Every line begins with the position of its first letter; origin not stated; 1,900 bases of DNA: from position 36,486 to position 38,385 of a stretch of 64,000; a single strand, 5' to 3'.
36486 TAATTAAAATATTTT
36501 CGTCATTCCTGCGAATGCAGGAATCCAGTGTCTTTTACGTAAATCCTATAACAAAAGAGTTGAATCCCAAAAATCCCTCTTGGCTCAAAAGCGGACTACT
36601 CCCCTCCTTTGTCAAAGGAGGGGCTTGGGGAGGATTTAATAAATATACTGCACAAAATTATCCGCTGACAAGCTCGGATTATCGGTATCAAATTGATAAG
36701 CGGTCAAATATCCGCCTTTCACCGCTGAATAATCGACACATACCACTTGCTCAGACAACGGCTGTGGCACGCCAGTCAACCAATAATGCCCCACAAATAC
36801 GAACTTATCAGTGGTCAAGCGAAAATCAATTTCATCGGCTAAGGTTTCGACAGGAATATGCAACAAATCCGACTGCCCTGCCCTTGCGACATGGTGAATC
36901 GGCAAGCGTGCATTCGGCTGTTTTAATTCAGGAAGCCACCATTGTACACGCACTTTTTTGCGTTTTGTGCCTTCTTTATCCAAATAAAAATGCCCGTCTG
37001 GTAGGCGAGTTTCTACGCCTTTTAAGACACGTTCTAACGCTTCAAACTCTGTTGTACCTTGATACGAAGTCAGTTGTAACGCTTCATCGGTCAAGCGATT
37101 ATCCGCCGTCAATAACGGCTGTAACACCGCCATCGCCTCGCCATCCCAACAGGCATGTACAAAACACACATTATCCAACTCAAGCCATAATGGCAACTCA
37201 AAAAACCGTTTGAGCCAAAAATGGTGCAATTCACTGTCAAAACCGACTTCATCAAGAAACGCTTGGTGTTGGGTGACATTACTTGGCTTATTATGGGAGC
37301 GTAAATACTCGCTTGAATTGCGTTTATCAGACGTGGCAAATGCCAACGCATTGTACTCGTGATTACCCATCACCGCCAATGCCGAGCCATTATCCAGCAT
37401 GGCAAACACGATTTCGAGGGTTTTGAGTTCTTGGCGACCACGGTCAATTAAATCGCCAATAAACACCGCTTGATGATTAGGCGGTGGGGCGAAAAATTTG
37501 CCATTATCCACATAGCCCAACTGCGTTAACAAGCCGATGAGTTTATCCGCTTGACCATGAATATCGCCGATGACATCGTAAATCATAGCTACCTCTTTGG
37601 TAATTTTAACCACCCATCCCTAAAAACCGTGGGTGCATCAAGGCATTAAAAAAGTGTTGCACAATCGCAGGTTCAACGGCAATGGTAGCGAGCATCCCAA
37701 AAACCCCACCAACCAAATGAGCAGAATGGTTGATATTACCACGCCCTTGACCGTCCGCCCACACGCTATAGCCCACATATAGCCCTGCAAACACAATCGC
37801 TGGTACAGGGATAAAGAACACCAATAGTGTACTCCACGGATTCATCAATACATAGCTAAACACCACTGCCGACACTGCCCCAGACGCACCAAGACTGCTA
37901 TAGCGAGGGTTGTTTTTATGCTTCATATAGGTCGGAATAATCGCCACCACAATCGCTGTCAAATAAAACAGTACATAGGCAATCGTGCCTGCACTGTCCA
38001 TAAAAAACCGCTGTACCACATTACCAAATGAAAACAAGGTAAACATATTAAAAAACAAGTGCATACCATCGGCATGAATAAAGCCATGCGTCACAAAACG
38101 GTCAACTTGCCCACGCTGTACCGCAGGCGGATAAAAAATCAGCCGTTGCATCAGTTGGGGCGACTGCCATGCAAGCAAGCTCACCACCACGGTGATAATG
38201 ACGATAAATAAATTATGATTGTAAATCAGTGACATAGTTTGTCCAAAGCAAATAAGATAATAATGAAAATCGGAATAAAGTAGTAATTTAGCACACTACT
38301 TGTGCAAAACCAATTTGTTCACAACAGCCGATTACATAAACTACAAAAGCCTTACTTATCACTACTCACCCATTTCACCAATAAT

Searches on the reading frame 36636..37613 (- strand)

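Call 42: search_protein_families(library=pfam, proteins=[window:36636-37613:-], max_evalue=0.001)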
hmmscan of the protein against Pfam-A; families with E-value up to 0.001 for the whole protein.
window:36636-37613:- (325 aa): 1 family
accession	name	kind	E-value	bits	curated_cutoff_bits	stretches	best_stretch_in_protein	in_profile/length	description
PF00149.33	Metallophos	-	2.1e-11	45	21.5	1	14-105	5-92/191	Calcineurin-like phosphoesterase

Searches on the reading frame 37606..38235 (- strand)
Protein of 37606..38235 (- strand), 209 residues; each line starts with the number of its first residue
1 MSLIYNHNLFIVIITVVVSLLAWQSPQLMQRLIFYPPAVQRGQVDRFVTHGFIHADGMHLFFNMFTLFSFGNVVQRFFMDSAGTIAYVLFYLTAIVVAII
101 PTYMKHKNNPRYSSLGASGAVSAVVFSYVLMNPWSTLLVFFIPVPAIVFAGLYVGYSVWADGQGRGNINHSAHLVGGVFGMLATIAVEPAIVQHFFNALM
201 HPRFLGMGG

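Call 42: search_protein_families(library=pfam, proteins=[window:37606-38235:-], max_evalue=0.001)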
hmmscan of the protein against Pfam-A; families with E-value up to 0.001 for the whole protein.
window:37606-38235:- (209 aa): 1 family
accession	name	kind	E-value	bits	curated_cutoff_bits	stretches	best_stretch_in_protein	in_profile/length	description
PF01694.28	Rhomboid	-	2.5e-21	76.8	22.6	1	42-186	2-139/143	Rhomboid domain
